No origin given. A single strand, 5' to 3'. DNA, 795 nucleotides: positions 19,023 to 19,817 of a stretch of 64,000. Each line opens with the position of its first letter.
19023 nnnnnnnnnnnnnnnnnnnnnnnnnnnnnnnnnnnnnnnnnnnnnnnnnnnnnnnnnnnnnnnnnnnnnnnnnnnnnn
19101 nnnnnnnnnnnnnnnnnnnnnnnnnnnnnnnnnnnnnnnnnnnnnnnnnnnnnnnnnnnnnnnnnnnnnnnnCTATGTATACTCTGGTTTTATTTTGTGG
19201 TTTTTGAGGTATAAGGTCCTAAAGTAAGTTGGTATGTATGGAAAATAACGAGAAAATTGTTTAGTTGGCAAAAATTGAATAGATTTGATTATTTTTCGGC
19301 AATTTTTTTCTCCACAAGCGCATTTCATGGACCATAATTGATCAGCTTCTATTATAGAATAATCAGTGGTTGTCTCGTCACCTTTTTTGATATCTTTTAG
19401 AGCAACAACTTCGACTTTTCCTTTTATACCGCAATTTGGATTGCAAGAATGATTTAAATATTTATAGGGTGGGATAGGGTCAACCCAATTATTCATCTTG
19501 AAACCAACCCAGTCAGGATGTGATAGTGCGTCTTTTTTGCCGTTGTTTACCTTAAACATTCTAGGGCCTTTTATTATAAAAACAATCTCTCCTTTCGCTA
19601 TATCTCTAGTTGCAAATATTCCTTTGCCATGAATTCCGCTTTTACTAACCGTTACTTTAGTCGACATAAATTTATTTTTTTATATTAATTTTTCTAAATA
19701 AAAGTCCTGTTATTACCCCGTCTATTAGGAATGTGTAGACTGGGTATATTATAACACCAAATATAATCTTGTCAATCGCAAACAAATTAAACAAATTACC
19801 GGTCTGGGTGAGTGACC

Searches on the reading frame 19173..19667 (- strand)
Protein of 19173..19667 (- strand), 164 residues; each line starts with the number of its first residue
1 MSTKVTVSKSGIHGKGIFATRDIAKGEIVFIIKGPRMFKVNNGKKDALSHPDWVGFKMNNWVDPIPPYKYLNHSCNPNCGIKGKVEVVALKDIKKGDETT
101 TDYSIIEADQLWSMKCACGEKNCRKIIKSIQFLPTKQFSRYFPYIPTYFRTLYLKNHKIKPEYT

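Call 81: search_protein_families(library=pfam, proteins=[window:19173-19667:-], max_evalue=0.01)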
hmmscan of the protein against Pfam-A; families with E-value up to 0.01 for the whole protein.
window:19173-19667:- (164 aa): 1 family
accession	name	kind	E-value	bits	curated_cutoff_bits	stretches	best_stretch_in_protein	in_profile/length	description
PF00856.33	SET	-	1.6e-14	54.6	22.4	1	14-103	1-104/105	SET domain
